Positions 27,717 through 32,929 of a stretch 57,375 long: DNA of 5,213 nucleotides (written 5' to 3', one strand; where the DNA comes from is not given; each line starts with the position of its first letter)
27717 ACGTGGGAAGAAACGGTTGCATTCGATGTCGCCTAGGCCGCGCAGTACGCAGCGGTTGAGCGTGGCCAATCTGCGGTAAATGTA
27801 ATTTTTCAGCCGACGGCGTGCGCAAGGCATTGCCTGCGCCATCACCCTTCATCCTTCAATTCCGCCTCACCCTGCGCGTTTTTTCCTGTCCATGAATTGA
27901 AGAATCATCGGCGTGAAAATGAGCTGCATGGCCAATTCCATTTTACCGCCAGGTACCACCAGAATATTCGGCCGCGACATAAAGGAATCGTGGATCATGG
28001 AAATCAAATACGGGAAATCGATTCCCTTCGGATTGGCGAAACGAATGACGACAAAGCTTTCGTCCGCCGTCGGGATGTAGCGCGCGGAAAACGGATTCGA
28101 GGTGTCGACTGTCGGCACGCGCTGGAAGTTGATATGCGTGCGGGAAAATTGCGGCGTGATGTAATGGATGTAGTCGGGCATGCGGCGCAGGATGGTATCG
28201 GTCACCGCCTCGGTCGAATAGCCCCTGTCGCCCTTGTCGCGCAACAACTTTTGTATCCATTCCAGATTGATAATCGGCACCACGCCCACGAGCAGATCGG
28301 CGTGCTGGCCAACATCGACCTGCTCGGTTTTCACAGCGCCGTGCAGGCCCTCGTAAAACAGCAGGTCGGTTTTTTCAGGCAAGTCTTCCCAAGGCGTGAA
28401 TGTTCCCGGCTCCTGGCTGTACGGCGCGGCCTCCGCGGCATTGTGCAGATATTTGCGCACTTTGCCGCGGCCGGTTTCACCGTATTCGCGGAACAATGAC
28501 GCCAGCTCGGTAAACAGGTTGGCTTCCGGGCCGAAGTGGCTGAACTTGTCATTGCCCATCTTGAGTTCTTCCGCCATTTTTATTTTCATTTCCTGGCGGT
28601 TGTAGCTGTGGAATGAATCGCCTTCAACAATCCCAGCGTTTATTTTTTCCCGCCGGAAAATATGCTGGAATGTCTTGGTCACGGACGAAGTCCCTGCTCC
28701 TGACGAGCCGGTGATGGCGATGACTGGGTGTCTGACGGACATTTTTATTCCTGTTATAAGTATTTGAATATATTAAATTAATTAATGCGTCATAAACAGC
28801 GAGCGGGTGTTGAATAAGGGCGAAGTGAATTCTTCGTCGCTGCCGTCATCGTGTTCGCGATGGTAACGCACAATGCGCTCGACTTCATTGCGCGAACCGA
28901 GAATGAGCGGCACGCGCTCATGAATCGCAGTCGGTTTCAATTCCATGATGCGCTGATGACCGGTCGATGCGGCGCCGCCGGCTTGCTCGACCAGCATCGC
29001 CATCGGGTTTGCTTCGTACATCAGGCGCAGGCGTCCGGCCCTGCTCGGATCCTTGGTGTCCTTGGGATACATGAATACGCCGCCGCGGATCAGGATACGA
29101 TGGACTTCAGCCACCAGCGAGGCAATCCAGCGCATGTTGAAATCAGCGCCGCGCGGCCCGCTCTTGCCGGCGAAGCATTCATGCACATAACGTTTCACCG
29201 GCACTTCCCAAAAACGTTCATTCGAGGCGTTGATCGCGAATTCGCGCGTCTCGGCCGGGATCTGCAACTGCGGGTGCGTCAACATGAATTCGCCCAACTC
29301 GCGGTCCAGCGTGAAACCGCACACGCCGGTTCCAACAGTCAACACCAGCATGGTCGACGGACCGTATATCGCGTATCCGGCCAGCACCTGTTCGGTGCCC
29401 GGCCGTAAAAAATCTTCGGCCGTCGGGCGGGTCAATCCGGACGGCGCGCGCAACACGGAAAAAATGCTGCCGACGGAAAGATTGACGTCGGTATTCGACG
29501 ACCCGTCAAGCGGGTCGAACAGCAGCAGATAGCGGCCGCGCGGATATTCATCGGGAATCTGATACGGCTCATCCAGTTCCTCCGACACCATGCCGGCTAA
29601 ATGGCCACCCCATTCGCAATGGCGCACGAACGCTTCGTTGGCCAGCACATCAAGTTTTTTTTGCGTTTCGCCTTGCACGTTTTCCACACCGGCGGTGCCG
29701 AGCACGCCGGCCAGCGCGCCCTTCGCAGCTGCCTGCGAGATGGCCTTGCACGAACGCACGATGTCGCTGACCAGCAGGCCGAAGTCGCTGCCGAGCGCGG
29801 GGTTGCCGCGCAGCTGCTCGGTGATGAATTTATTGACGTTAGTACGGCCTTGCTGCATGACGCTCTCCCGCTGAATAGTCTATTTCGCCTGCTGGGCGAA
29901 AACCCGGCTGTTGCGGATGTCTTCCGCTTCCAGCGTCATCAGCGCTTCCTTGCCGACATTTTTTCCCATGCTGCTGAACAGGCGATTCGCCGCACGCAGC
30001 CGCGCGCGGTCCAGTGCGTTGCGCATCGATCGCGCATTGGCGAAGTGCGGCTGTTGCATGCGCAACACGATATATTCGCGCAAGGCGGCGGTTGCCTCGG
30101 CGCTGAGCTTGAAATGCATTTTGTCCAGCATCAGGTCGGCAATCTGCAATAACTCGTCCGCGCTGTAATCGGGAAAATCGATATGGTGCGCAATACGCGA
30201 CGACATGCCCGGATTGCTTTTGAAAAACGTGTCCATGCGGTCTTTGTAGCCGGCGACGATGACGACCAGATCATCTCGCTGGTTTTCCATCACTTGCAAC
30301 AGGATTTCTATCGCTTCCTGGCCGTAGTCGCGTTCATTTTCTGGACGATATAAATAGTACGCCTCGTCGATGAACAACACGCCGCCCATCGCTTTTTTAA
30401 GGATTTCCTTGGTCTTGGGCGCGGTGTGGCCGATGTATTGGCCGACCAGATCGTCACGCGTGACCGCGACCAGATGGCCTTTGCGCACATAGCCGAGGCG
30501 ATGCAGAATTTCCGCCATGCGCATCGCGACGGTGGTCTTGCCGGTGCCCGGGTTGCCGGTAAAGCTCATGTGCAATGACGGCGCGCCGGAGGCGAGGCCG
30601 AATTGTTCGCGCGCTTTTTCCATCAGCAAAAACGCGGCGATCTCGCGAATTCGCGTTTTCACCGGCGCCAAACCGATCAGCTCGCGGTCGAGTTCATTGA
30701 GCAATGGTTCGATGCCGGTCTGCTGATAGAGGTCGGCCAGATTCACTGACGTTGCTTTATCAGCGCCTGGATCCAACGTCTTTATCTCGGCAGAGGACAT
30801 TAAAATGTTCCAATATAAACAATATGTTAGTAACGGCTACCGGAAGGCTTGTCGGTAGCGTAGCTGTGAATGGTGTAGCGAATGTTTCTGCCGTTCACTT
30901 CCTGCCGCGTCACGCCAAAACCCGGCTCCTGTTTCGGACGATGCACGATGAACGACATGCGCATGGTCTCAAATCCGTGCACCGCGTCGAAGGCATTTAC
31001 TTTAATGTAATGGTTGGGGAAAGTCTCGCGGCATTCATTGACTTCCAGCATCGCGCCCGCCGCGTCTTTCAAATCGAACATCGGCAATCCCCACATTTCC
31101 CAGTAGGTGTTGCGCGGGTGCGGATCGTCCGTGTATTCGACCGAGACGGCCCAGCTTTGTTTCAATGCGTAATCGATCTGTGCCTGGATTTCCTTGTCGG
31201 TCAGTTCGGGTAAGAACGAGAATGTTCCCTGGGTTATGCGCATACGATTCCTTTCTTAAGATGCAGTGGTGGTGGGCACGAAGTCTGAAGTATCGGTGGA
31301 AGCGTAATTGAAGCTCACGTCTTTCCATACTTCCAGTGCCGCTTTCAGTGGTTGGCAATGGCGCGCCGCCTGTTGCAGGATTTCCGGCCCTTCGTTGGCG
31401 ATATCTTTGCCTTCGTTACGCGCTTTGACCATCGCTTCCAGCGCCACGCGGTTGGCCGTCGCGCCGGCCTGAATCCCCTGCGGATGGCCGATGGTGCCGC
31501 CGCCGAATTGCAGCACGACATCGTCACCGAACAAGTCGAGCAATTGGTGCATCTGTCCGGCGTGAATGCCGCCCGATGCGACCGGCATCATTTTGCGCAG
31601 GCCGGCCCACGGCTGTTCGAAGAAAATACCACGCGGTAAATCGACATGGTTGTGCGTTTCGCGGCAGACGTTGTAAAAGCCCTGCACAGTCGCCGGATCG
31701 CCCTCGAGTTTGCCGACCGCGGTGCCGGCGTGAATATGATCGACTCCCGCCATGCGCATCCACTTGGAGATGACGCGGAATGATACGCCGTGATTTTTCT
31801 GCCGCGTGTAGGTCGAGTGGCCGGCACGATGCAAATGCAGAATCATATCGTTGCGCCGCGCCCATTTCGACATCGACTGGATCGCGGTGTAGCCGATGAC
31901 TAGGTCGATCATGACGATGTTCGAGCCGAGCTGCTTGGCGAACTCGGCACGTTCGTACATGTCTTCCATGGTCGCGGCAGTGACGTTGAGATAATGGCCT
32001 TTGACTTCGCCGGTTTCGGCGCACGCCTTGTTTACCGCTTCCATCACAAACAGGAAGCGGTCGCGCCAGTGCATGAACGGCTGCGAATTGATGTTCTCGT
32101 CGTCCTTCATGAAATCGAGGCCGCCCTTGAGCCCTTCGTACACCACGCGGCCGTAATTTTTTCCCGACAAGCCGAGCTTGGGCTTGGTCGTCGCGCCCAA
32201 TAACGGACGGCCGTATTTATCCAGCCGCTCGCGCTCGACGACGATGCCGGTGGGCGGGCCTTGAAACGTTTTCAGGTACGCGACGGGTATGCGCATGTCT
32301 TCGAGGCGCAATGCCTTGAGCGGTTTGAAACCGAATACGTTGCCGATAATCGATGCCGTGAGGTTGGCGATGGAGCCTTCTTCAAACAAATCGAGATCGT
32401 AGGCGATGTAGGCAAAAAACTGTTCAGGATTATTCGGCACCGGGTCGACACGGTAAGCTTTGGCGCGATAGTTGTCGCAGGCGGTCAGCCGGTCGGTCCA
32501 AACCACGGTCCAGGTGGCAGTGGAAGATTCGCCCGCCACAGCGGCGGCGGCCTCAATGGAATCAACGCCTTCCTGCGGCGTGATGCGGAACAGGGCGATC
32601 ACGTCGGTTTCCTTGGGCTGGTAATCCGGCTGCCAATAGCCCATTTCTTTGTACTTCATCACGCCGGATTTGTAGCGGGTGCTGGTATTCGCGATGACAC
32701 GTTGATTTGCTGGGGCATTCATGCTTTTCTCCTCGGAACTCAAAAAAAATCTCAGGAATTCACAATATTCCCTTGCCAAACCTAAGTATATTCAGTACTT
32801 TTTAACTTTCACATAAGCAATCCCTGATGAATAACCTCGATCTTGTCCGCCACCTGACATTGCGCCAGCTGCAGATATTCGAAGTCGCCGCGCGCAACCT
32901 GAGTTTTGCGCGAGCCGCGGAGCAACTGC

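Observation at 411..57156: Dispersed AT-rich 24-30 nt repeat family at gene junctions, built around an IHF-type core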

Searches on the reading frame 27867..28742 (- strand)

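Call 17: search_protein_families(library=pfam, proteins=[window:27867-28742:-])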
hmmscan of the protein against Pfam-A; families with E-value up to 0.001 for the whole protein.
window:27867-28742:- (291 aa): 1 family
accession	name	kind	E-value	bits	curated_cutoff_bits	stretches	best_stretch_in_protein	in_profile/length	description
PF00485.24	PRK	-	1e-70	238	22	1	7-215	1-196/196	Phosphoribulokinase / Uridine kinase family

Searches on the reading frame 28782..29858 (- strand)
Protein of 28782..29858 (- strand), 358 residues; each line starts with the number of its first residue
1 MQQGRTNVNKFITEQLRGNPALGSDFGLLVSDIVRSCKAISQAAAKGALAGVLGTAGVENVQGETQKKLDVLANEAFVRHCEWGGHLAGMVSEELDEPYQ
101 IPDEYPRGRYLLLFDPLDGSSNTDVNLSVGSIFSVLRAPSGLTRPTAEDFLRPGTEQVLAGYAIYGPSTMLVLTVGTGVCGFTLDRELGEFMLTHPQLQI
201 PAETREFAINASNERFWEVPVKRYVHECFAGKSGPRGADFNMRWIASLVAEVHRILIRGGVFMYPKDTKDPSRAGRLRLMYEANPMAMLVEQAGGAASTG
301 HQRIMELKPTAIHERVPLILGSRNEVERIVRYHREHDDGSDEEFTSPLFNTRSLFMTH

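Call 17: search_protein_families(library=pfam, proteins=[window:28782-29858:-])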
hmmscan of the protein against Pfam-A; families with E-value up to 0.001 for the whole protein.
window:28782-29858:- (358 aa): 2 families
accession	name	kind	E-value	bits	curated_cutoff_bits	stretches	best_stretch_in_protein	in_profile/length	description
PF00316.25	FBPase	-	2.1e-55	187.7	34.8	1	8-196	3-191/191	Fructose-1-6-bisphosphatase, N-terminal domain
PF18913.5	FBPase_C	-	3.2e-45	153.5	27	1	200-333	1-126/127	Fructose-1-6-bisphosphatase, C-terminal domain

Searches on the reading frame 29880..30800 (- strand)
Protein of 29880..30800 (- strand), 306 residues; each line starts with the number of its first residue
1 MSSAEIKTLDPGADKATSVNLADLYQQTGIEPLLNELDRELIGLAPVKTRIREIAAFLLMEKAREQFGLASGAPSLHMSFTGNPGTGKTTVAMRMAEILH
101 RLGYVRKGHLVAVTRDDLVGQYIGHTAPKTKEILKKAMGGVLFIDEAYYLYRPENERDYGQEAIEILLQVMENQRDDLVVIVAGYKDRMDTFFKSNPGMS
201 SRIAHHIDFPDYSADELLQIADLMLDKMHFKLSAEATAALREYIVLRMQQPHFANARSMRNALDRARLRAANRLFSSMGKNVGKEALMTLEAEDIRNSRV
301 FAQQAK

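Call 17: search_protein_families(library=pfam, proteins=[window:29880-30800:-])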
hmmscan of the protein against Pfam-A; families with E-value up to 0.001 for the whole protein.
window:29880-30800:- (306 aa): 7 families
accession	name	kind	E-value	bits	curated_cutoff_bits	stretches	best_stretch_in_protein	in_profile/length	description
PF00004.35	AAA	-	1.3e-16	61.6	21.2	1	79-210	2-130/131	ATPase family associated with various cellular activities (AAA)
PF17866.7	AAA_lid_6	-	2.4e-15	56.8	24.3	1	235-295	2-60/60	AAA lid domain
PF07728.20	AAA_5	-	3.9e-06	27.3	22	1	80-147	4-75/139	AAA domain (dynein-related subfamily)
PF13401.12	AAA_22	-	1.4e-05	25.9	27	0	78-184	8-122/130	AAA domain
PF01078.27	Mg_chelatase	-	8.4e-05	22.5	20.3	0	75-102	22-49/207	Magnesium chelatase, subunit ChlI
PF13245.12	AAA_19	-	0.00044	20.9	25.1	0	77-115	13-51/134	AAA domain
PF03266.21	NTPase_1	-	0.00067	20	23.9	0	79-116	3-40/168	NTPase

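Call 51: find_homologous_proteins(query=window:29880-30800:-, max_evalue=1e-60)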
Query window:29880-30800:- (306 aa): 8000 proteins with E <= 1e-60 among 8000 candidates; the best 120 are listed.
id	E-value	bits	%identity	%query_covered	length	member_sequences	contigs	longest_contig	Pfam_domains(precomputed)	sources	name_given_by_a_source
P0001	1.6e-195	666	100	100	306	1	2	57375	PF17866.9,PF00004.36,PF13401.13,PF07728.21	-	-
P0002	2.5e-194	662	-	-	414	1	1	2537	PF03266.22,PF05707.19,PF13245.13,PF17866.9,PF00004.36,PF13401.13,PF09848.16,PF07728.21,PF01078.28,PF04851.22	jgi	-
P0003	4.8e-179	612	93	99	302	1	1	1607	PF17866.9,PF00004.36,PF13401.13,PF07728.21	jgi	jgi:probable Rubsico expression protein CbbX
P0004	4.1e-178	609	92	100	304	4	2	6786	PF17866.9,PF00004.36,PF13401.13,PF07728.21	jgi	jgi:probable Rubsico expression protein CbbX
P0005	1.7e-174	597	91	100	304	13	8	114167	PF17866.9,PF00004.36,PF13401.13,PF07728.21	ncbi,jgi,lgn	ncbi:MAG: hypothetical protein RL020_760 [Pseudomonadota bacterium]|jgi:probable Rubsico expression 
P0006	3.6e-158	543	84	95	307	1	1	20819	PF17866.9,PF00004.36,PF13401.13,PF07728.21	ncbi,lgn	-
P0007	2.7e-153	527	79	99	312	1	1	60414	PF17866.9,PF00004.36,PF13401.13,PF07728.21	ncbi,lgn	ncbi:MAG: CbbX protein [Pseudomonadota bacterium]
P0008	6.1e-153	526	82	93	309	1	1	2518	PF17866.9,PF00004.36,PF13401.13,PF07728.21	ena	-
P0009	4.2e-148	510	80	93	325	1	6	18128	PF17866.9,PF00004.36,PF13401.13,PF07728.21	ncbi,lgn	-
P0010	1.0e-147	509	79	96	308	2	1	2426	PF17866.9,PF00004.36,PF13401.13,PF07728.21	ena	-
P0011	1.1e-146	506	79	93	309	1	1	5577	PF17866.9,PF00004.36,PF13401.13,PF07728.21,PF01078.28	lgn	-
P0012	1.3e-146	505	80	93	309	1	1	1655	PF17866.9,PF00004.36,PF13401.13,PF07728.21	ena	-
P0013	1.7e-146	505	79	95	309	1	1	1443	PF17866.9,PF00004.36,PF13401.13,PF07728.21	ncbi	-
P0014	3.2e-146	504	79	95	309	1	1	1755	PF17866.9,PF00004.36,PF13401.13,PF07728.21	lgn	-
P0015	5.3e-146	503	79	95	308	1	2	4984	PF17866.9,PF00004.36,PF13401.13,PF07728.21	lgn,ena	-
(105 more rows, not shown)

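Call 52: find_encoding_contigs(protein=P0005, flank=10000, max_places=3)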
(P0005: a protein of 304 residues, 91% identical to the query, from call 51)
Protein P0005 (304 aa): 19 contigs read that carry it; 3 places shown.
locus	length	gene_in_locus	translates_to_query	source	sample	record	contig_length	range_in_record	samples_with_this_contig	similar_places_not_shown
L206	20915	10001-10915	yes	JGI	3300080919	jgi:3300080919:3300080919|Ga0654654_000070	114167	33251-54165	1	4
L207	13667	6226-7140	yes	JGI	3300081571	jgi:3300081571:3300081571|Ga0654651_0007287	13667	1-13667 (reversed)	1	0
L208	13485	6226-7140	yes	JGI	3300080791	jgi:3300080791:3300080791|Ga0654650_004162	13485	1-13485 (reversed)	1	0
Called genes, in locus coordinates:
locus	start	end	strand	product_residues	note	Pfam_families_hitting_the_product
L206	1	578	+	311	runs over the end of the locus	PF00753:Lactamase_B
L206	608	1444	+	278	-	PF13501:SoxY, PF08770:SoxZ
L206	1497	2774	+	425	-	PF00174:Oxidored_molyb, PF03404:Mo-co_dimer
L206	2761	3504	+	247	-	PF13442:Cytochrome_CBB3, PF00034:Cytochrom_C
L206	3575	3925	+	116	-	PF05973:Gp49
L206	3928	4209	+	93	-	PF13744:HTH_37, PF01381:HTH_3 (weak)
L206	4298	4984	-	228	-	-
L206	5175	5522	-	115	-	-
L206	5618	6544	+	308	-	PF00753:Lactamase_B, PF19583:ODP (faint)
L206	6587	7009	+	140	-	PF02152:FolB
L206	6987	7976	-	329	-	PF00126:HTH_1, PF03466:LysR_substrate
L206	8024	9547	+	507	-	PF02788:RuBisCO_large_N, PF00016:RuBisCO_large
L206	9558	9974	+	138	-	PF00101:RuBisCO_small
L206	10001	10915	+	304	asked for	PF00004:AAA, PF07728:AAA_5 (faint), PF13401:AAA_22 (faint), PF17866:AAA_lid_6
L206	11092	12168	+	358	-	PF00316:FBPase, PF18913:FBPase_C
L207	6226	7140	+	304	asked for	PF00004:AAA, PF07728:AAA_5 (faint), PF13401:AAA_22 (faint), PF17866:AAA_lid_6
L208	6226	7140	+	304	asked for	PF00004:AAA, PF07728:AAA_5 (faint), PF13401:AAA_22 (faint), PF17866:AAA_lid_6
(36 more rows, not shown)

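Call 53: find_encoding_contigs(protein=P0006, flank=10000, max_places=2)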
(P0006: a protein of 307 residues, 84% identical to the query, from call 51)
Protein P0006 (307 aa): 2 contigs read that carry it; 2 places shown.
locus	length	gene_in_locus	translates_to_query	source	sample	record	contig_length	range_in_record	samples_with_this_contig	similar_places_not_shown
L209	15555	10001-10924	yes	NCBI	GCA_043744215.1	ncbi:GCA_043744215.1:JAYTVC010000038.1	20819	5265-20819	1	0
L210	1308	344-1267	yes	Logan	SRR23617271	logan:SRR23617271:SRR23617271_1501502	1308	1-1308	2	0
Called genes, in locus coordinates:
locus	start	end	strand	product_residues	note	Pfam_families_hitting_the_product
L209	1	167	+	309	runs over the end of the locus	PF00753:Lactamase_B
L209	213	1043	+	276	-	PF13501:SoxY, PF08770:SoxZ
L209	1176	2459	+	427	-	PF00174:Oxidored_molyb, PF03404:Mo-co_dimer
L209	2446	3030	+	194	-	PF00034:Cytochrom_C, PF13442:Cytochrome_CBB3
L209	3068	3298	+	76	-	PF13930:Endonuclea_NS_2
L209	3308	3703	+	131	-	PF04634:YezG-like (faint)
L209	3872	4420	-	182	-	PF05866:RusA (weak)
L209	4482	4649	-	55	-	-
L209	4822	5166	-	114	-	-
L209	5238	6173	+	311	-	PF00753:Lactamase_B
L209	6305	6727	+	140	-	PF02152:FolB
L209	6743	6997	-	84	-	-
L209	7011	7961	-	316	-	PF00126:HTH_1, PF03466:LysR_substrate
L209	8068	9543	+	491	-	PF02788:RuBisCO_large_N, PF00016:RuBisCO_large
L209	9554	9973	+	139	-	PF00101:RuBisCO_small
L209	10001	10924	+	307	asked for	PF07728:AAA_5 (weak), PF13401:AAA_22 (faint), PF00004:AAA, PF17866:AAA_lid_6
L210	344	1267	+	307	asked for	PF07728:AAA_5 (weak), PF13401:AAA_22 (faint), PF00004:AAA, PF17866:AAA_lid_6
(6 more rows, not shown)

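Call 54: find_encoding_contigs(protein=P0007, flank=10000, max_places=2)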
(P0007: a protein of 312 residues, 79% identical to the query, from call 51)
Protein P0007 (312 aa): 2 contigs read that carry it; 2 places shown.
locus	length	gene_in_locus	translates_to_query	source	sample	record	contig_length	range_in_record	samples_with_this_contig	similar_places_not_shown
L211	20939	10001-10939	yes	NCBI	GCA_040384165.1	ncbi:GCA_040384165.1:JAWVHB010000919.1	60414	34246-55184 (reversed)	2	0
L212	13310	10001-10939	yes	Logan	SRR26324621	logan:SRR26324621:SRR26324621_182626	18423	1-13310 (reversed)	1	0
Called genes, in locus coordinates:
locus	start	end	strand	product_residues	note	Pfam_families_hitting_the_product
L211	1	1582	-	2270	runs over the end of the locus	?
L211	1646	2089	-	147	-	PF05932:CesT (weak)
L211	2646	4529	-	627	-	-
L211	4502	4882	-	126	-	-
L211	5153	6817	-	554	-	PF05228:CHASE4, PF00990:GGDEF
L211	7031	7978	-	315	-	PF00126:HTH_1, PF03466:LysR_substrate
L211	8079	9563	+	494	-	PF02788:RuBisCO_large_N, PF00016:RuBisCO_large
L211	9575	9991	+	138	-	PF00101:RuBisCO_small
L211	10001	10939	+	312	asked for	PF07728:AAA_5 (weak), PF13401:AAA_22 (faint), PF00004:AAA, PF17866:AAA_lid_6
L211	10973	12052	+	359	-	PF00316:FBPase, PF18913:FBPase_C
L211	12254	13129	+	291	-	PF00485:PRK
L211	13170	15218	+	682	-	PF00456:Transketolase_N, PF02779:Transket_pyr, PF02780:Transketolase_C, PF22613:Transketolase_C_1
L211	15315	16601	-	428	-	PF00890:FAD_binding_2, PF01266:DAO, PF01494:FAD_binding_3 (weak), PF03486:HI0933_like (faint), PF07992:Pyr_redox_2 (faint), PF13738:Pyr_redox_3 (faint), PF01593:Amino_oxidase (faint)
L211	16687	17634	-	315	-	PF00491:Arginase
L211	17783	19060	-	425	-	PF00202:Aminotran_3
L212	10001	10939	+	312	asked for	PF07728:AAA_5 (weak), PF13401:AAA_22 (faint), PF00004:AAA, PF17866:AAA_lid_6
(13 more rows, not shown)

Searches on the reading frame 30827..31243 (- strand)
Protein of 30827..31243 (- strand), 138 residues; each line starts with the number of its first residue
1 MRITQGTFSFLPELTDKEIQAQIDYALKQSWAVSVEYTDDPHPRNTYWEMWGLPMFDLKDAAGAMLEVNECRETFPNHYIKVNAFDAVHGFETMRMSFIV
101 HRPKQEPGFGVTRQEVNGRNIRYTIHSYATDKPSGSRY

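Call 17: search_protein_families(library=pfam, proteins=[window:30827-31243:-])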
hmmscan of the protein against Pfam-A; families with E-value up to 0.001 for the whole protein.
window:30827-31243:- (138 aa): 1 family
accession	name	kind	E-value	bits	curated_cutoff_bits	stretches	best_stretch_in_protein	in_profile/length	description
PF00101.25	RuBisCO_small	-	8.3e-40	135.2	27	1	5-103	1-97/97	Ribulose bisphosphate carboxylase, small chain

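Call 26: find_encoding_contigs(protein=window:30827-31243:-, flank=10000, max_places=8)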
Protein window:30827-31243:- (138 aa): 1 contig read that carries it; 1 place shown.
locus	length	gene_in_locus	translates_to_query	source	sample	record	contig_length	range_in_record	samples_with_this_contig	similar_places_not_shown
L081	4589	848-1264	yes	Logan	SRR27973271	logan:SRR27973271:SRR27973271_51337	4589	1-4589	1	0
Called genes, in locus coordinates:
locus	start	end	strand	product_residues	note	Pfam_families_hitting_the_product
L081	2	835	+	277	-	?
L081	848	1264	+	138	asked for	PF00101:RuBisCO_small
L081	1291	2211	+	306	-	PF07728:AAA_5 (weak), PF13401:AAA_22 (faint), PF00004:AAA, PF17866:AAA_lid_6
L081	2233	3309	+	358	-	PF00316:FBPase, PF18913:FBPase_C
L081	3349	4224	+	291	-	PF00485:PRK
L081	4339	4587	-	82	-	?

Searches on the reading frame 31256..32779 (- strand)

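Call 17: search_protein_families(library=pfam, proteins=[window:31256-32779:-])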
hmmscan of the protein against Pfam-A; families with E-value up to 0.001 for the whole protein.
window:31256-32779:- (507 aa): 2 families
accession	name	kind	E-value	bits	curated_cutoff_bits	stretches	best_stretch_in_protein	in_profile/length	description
PF00016.26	RuBisCO_large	-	8.1e-137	455.8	30.1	1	178-485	1-299/299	Ribulose bisphosphate carboxylase large chain, catalytic domain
PF02788.21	RuBisCO_large_N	-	6e-46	156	20.7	1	48-168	2-120/120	Ribulose bisphosphate carboxylase large chain, N-terminal domain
